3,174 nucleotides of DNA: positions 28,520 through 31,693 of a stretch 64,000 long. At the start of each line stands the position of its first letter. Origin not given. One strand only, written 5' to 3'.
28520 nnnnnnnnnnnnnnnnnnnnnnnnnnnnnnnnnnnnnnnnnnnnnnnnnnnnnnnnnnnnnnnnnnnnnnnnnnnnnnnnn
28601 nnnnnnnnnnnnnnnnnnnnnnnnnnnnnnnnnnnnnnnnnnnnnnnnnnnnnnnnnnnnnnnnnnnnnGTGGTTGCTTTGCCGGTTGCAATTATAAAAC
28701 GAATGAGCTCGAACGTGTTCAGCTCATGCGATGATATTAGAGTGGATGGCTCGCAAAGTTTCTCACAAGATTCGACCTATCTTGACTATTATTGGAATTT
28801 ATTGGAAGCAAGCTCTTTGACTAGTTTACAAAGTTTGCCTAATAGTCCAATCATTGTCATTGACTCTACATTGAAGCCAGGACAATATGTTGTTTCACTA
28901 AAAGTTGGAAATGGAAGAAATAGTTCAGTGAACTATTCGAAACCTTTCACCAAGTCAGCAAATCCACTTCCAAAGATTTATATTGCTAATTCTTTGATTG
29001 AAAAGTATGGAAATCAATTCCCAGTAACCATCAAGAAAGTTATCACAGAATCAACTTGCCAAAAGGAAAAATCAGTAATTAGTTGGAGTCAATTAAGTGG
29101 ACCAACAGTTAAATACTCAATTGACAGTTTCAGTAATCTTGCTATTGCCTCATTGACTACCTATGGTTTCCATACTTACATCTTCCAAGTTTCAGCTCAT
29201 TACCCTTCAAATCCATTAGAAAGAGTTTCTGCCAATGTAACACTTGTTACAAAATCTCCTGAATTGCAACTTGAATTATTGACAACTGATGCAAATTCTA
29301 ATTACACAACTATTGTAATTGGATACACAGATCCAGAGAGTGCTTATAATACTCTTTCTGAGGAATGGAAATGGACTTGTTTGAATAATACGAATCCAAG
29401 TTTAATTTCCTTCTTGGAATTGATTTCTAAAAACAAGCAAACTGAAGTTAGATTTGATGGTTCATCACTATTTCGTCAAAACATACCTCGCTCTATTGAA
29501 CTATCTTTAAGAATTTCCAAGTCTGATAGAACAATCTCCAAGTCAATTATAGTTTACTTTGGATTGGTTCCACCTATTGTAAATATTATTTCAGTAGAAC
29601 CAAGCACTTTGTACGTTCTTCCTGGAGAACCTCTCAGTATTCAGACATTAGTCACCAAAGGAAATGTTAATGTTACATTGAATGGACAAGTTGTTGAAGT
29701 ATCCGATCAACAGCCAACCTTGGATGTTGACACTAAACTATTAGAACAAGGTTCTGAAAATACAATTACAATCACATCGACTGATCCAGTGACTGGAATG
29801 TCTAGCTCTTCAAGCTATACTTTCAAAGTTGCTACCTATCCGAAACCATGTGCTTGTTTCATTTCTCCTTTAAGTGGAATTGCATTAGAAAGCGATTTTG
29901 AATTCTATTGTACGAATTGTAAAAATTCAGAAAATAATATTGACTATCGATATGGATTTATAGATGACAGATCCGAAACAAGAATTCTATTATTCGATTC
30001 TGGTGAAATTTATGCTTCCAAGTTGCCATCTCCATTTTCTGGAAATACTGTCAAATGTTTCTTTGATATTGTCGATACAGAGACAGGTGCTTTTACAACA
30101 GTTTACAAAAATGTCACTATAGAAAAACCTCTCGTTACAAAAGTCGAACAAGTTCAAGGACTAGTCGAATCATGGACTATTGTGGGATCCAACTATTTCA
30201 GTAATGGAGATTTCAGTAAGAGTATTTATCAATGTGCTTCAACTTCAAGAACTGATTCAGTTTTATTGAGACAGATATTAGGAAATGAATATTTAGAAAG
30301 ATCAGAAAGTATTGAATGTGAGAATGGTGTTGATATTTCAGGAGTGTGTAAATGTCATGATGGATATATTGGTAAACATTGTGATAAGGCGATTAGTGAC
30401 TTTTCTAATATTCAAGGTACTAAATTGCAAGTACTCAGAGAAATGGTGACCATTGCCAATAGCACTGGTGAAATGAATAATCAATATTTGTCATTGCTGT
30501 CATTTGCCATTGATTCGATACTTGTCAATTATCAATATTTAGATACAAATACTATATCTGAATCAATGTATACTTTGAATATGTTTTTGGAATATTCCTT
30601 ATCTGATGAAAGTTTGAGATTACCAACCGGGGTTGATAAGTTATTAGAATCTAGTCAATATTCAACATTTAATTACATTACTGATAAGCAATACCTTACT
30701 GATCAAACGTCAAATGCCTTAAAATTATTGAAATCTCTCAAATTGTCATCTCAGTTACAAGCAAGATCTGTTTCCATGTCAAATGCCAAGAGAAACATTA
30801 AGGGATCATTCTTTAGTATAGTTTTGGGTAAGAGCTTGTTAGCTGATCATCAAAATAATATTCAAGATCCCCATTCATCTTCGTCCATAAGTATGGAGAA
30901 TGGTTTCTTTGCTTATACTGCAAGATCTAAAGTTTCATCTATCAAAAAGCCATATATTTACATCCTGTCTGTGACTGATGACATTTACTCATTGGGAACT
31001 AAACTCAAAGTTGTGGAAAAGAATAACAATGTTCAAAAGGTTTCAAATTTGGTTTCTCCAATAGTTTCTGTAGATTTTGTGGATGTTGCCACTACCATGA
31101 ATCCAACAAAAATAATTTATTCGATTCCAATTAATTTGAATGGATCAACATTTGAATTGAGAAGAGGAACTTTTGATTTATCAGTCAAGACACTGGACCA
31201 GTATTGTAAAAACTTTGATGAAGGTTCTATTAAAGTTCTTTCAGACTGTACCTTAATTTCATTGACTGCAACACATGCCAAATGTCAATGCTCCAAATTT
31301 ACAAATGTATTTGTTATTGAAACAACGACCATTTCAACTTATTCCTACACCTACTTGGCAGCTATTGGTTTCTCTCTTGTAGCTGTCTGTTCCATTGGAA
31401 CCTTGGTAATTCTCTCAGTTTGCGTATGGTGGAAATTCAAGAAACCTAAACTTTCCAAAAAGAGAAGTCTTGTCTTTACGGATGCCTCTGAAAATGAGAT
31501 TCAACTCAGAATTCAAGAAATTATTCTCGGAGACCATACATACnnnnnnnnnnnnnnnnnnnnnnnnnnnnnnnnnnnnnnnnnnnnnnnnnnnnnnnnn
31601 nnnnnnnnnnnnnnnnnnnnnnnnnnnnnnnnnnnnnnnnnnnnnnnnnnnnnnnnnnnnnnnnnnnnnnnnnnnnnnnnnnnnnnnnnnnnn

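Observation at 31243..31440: GPS-like (GPCR-autoproteolysis-site-like) motif immediately before the single TM of the giant protein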

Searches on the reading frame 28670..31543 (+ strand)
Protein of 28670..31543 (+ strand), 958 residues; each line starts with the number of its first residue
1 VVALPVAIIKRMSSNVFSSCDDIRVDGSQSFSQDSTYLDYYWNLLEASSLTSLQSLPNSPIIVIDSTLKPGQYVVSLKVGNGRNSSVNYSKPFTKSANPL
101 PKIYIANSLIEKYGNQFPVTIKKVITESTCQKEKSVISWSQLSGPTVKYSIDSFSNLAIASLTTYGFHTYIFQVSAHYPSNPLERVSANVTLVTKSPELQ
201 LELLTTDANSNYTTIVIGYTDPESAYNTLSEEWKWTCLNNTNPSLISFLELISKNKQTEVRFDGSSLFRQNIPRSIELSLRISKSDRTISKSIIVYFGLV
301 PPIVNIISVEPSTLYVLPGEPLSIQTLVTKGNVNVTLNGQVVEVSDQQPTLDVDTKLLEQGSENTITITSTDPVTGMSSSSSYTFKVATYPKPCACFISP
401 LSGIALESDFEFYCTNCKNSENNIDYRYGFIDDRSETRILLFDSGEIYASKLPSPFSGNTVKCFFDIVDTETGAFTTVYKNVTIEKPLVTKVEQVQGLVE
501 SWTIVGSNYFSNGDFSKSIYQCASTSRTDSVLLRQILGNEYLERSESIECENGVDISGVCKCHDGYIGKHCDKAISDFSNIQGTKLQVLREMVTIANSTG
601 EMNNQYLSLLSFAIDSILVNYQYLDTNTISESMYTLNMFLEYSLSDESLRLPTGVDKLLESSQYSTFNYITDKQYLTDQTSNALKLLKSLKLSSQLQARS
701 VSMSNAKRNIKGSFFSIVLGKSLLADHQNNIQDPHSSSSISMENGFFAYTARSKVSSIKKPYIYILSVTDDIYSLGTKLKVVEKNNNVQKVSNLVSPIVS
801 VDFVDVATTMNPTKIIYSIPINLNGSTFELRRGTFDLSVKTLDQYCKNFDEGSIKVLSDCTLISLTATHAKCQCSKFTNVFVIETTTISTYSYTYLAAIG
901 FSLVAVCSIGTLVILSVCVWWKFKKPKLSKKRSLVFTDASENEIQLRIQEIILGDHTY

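Call 11: search_solved_structures(query=window:28670-31543:+, max_evalue=10, show_alignments=2)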
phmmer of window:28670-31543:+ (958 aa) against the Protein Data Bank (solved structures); distinct sequences matched with E-value up to 10: 10.
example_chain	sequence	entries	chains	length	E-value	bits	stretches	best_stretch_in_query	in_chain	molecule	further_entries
9qhc_A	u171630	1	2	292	0.049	14.7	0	496-546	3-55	Engineered tetratricopeptide repeat protein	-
8ch0_A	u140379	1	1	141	0.72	10.9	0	496-546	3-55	Consensus tetratricopeptide repeat protein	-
3kd7_A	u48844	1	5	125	0.91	10.5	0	499-544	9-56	CTPR390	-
8bu0_A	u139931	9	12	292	1.1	10.3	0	496-546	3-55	Consensus tetratricopeptide repeat protein | Crystal structure of an 8-repeat consensus TPR superhelix with Zinc. | Monomer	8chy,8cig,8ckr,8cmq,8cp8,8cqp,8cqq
1na0_A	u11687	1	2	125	1.6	9.7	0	499-546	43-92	designed protein CTPR3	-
2wqh_A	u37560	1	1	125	1.8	9.6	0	497-539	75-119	CTPR3Y3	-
5e6r_B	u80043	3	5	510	2.1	9.3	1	553-575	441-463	Integrin beta-2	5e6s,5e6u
1yuk_B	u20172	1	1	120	3.1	8.7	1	552-572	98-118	Integrin beta-2 B chain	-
7p2d_B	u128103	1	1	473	7.6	7.5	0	553-574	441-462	Integrin beta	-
5ms9_A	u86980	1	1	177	9.9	7.1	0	547-585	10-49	Fibrillin-1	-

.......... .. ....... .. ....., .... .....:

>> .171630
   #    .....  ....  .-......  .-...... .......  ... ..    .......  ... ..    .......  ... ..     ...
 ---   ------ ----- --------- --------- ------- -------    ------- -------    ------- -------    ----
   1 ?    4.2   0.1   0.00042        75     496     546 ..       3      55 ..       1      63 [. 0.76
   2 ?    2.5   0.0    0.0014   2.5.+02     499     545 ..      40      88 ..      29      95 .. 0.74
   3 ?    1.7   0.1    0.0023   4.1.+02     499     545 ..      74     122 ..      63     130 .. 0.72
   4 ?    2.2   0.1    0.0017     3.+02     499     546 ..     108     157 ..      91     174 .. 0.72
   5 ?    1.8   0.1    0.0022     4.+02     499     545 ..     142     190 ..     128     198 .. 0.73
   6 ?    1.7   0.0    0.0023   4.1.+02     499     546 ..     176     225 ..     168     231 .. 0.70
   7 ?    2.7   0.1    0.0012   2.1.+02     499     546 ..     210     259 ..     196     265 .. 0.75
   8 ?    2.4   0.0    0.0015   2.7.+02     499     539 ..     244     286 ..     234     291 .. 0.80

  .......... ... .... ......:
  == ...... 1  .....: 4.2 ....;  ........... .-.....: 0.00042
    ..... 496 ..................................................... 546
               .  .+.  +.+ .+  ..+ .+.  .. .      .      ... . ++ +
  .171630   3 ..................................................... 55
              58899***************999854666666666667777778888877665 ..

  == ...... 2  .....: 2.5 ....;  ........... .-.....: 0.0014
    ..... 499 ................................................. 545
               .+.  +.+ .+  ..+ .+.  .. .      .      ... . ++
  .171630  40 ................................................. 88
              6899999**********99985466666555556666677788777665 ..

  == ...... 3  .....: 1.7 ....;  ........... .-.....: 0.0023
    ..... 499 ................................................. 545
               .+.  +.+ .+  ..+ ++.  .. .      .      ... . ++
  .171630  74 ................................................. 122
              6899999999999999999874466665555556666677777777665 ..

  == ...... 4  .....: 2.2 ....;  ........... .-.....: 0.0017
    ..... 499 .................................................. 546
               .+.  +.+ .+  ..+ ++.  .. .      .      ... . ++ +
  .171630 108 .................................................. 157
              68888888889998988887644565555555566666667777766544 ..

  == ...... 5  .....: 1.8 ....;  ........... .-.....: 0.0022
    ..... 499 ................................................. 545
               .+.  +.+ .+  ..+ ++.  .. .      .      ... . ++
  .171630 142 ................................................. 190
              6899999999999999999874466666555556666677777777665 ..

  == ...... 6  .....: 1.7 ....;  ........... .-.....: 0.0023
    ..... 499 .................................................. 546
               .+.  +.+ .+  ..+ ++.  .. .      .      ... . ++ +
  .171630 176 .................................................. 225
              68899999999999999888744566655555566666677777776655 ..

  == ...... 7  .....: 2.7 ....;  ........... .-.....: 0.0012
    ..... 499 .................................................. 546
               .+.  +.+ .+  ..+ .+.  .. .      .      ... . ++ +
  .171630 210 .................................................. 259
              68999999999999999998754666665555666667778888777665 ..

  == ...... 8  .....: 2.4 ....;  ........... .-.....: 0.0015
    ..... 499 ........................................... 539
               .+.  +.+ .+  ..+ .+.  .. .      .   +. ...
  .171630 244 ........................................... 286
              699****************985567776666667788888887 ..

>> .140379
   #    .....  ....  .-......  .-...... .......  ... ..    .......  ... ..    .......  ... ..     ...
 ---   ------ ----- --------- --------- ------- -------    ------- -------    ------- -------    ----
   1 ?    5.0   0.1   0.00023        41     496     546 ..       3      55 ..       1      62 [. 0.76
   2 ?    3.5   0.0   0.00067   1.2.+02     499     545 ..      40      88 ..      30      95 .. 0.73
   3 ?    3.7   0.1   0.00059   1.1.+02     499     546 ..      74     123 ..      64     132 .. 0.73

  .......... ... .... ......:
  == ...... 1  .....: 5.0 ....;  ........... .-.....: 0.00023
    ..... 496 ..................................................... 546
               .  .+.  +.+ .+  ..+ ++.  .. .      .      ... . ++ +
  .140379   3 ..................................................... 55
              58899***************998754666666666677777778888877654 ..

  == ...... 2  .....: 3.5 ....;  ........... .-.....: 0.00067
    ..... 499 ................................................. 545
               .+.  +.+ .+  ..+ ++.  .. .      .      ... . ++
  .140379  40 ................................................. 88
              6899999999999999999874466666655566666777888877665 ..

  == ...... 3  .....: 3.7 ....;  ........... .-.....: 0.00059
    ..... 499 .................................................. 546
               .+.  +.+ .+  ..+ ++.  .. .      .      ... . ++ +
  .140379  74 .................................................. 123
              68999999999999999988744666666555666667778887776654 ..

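Call 25: search_protein_representatives(protein=window:28670-31543:+)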
Query: 958 residues. Proteins with E-value up to 0.001 (for the whole library): 65; up to 1e-10: 26; up to 1e-30: 20. The best 65 are listed.
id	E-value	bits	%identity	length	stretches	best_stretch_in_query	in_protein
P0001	0.0e+00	2102.6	95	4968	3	2-958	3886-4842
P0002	1.1e-258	877.2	48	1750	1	5-945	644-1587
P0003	2.0e-247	839.9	47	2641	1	7-952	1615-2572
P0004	3.0e-242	822.8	46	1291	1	3-927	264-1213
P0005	2.1e-210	717.4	43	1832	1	4-928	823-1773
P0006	2.7e-198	677.3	44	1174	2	431-953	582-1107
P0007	1.2e-183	628.8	39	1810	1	5-918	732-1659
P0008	8.9e-71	255.4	33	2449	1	5-733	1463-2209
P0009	1.1e-60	222.0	33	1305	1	4-673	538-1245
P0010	1.8e-60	221.3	28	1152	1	5-919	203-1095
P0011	5.8e-54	199.8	33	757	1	80-536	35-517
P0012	1.8e-51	191.5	32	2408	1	15-537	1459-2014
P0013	2.5e-48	181.1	29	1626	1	5-630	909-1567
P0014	5.9e-45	170.0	29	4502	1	4-699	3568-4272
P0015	3.6e-40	154.2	29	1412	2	3-313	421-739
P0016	1.1e-38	149.2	31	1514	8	191-765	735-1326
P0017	1.1e-34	136.0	30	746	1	348-885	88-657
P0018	6.2e-34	133.5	27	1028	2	137-626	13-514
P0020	7.8e-32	126.6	28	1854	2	300-890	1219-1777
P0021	2.9e-26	108.1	25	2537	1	5-889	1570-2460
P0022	7.7e-23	96.8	28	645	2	276-528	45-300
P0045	1.4e-05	39.7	27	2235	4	5-245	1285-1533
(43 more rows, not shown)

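Call 31: search_protein_families(library=pfam, proteins=[P0045, P0022, P0018, P0010, P0002], max_evalue=1)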
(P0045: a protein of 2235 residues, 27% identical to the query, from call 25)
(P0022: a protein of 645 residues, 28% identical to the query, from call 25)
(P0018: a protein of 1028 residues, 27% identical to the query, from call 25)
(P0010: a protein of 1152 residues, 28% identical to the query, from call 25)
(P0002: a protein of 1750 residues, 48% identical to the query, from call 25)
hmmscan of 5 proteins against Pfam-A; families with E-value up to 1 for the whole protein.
P0045 (2235 aa): 12 families
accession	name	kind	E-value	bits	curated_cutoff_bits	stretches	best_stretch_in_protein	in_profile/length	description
PF07974.19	EGF_2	-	2.1e-84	277.9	22.1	24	364-390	5-32/32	EGF-like domain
PF25024.1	EGF_TEN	-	6e-80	268.7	65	8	248-521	2-234/234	Teneurin EGF domain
PF23106.1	EGF_Teneurin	-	1.3e-61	204.7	24.3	19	134-159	5-29/30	Teneurin-like EGF domain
PF02010.21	REJ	-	2.9e-44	151.8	25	2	1429-1821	40-441/452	REJ domain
PF21700.4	EGF_DL_JAG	-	3.1e-18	65.9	27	10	370-391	2-23/26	Delta-like/Jagged, EGF-like domain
PF21795.3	JAG1-like_EGF2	-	5.5e-13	49.1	27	9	370-390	2-22/25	Protein jagged-1-like, atypical EGF2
PF23301.1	EGF_PEAR1L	-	2e-06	28.1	37.5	6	409-437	15-43/49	Platelet endothelial aggregation receptor 1-like, EGF domain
PF22352.2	K319L-like_PKD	-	2.7e-06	27.7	27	1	1301-1375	14-81/84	K319L-like, PKD domain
PF21027.3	Sde0182_C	-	3.3e-06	28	27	1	1502-1565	2-63/83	Cellulose-binding protein Sde0182, C-terminal domain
PF18911.6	PKD_4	-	0.00056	20.4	27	0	1696-1737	5-46/85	PKD domain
PF00008.33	EGF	-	0.0024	18.5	21.5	10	169-194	5-31/32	EGF-like domain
PF05808.16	Podoplanin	-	0.03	15.1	30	1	2167-2202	91-126/135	Podoplanin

P0022 (645 aa): 4 families
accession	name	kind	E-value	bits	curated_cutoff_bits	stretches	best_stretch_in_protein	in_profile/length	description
PF02010.21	REJ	-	2.8e-14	53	25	1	3-263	125-415/452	REJ domain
PF17964.7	Big_10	-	0.21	12.2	22.9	0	121-175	35-88/164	Bacterial Ig domain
PF21226.3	MalQ_N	-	0.22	12.4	24.1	1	82-138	18-70/91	MalQ N-terminal beta sandwich domain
PF09394.16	Inhibitor_I42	-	0.24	12.1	27.2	0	83-148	2-62/91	Chagasin family peptidase inhibitor I42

P0018 (1028 aa): 1 family
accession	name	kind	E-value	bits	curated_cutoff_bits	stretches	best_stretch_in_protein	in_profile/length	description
PF02010.21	REJ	-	8.3e-17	61.4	25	1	23-357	29-404/452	REJ domain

P0010 (1152 aa): 10 families
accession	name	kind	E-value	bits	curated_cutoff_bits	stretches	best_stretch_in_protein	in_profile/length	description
PF25024.1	EGF_TEN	-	2.2e-10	41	65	3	96-200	6-94/234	Teneurin EGF domain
PF07974.19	EGF_2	-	4.1e-10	40.3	22.1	3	131-156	6-32/32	EGF-like domain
PF23106.1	EGF_Teneurin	-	3.3e-07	30.7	24.3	3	173-197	5-28/30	Teneurin-like EGF domain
PF21700.4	EGF_DL_JAG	-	1.3e-06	28.7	27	2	177-197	3-23/26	Delta-like/Jagged, EGF-like domain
PF23301.1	EGF_PEAR1L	-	2.3e-05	24.8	37.5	2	136-157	15-36/49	Platelet endothelial aggregation receptor 1-like, EGF domain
PF21795.3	JAG1-like_EGF2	-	0.0041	17.6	27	2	177-197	3-23/25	Protein jagged-1-like, atypical EGF2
PF05961.16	Chordopox_A13L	-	0.013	16.2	24.1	1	1085-1119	2-36/69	Chordopoxvirus A13L protein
PF08824.15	Serine_rich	-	0.24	11.7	26.9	0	796-906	39-144/157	Serine rich protein interaction domain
PF06143.16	Baculo_11_kDa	-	0.74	9.9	28.4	0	1089-1104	37-52/84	Baculovirus 11 kDa family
PF25820.1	DUF7949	-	0.8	10.4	27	1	747-769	12-34/35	Domain of unknown function (DUF7949)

P0002 (1750 aa): 6 families
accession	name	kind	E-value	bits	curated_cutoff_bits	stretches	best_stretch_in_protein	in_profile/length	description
PF25024.1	EGF_TEN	-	6.5e-29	101.6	65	5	205-349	3-126/234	Teneurin EGF domain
PF07974.19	EGF_2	-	1.1e-22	80.5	22.1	9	242-267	6-32/32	EGF-like domain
PF23106.1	EGF_Teneurin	-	1.6e-20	73.3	24.3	9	322-346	5-28/30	Teneurin-like EGF domain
PF02010.21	REJ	-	5.9e-14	52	25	2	801-1154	45-443/452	REJ domain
PF07204.16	Orthoreo_P10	-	0.01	16.2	21.4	1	1500-1581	7-87/98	Orthoreovirus membrane fusion protein p10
PF21195.4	EGF_C8A_B_C6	-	0.02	15.3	27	1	295-307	16-28/29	Complement components C8A/B/C6, EGF-like domain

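Call 47: list_cluster_members(proteins=[P0001, P0002, P0003, P0004, P0005, P0007, P0010, P0045, P0016, P0022])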
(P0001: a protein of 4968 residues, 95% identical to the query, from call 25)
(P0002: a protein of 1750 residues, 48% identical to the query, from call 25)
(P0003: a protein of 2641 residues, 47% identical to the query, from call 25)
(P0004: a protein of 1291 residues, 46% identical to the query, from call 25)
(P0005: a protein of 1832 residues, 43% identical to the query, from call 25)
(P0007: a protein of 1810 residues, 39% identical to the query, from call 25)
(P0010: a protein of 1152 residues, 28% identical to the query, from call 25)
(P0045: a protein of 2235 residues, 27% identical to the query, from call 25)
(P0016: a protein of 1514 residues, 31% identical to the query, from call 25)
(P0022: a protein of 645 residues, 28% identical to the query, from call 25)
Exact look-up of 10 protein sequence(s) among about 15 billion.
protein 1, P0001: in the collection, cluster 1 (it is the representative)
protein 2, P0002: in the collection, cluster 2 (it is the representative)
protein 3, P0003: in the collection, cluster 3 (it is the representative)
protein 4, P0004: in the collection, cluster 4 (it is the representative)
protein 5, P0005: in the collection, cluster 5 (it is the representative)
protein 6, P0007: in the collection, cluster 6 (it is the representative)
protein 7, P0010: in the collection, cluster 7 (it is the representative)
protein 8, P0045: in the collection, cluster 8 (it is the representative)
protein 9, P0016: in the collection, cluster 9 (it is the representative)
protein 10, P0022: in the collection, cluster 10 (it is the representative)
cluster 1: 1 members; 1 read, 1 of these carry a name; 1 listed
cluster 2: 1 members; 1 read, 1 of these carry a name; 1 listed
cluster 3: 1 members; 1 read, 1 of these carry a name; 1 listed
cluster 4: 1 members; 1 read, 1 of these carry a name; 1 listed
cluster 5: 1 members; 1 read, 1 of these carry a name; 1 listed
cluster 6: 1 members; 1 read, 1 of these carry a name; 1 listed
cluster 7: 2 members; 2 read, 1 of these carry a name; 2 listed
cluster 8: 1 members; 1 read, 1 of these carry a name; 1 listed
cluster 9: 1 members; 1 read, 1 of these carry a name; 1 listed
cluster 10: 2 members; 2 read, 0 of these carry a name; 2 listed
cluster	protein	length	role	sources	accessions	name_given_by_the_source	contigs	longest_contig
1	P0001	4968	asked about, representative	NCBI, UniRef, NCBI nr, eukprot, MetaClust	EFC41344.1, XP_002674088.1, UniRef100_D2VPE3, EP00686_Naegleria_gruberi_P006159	predicted protein [Naegleria gruberi] | Predicted protein n=1 Tax=Naegleria gruberi TaxID=5762 RepID=D2VPE3_NAEGR | uncharacterized protein NAEGRDRAFT_51207 [Naegleria gruberi]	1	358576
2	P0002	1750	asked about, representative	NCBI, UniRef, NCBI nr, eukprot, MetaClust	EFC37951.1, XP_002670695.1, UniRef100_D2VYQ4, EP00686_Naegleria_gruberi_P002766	predicted protein [Naegleria gruberi] | Predicted protein n=1 Tax=Naegleria gruberi TaxID=5762 RepID=D2VYQ4_NAEGR | uncharacterized protein NAEGRDRAFT_53311 [Naegleria gruberi]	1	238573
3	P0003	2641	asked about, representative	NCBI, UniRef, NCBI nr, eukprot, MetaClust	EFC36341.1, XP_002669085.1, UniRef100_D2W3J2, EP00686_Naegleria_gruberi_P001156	predicted protein [Naegleria gruberi] | Predicted protein n=1 Tax=Naegleria gruberi TaxID=5762 RepID=D2W3J2_NAEGR | uncharacterized protein NAEGRDRAFT_75960 [Naegleria gruberi]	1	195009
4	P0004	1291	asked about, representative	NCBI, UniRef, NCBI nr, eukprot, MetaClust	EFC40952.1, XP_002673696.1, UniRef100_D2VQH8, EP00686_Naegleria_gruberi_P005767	predicted protein [Naegleria gruberi] | Predicted protein n=1 Tax=Naegleria gruberi TaxID=5762 RepID=D2VQH8_NAEGR | uncharacterized protein NAEGRDRAFT_71231 [Naegleria gruberi]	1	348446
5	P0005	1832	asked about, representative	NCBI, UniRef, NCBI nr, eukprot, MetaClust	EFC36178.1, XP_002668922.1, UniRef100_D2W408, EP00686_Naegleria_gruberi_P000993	predicted protein [Naegleria gruberi] | Predicted protein n=1 Tax=Naegleria gruberi TaxID=5762 RepID=D2W408_NAEGR | uncharacterized protein NAEGRDRAFT_76139 [Naegleria gruberi]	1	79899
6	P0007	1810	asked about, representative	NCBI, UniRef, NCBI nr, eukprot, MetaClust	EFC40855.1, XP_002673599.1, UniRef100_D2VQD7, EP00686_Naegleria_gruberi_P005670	predicted protein [Naegleria gruberi] | Predicted protein n=1 Tax=Naegleria gruberi TaxID=5762 RepID=D2VQD7_NAEGR | uncharacterized protein NAEGRDRAFT_71188 [Naegleria gruberi]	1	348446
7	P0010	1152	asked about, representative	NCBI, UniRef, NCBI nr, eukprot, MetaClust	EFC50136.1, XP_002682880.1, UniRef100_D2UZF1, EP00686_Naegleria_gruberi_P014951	predicted protein [Naegleria gruberi] | Predicted protein n=1 Tax=Naegleria gruberi TaxID=5762 RepID=D2UZF1_NAEGR | uncharacterized protein NAEGRDRAFT_61914 [Naegleria gruberi]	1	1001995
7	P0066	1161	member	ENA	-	-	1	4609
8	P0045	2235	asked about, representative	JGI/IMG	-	hypothetical protein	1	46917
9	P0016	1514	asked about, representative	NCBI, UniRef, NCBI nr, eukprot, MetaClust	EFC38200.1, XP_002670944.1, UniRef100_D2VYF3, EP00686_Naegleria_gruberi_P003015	predicted protein [Naegleria gruberi] | Predicted protein n=1 Tax=Naegleria gruberi TaxID=5762 RepID=D2VYF3_NAEGR | uncharacterized protein NAEGRDRAFT_74100 [Naegleria gruberi]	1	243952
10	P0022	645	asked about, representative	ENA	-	-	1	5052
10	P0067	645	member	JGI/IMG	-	-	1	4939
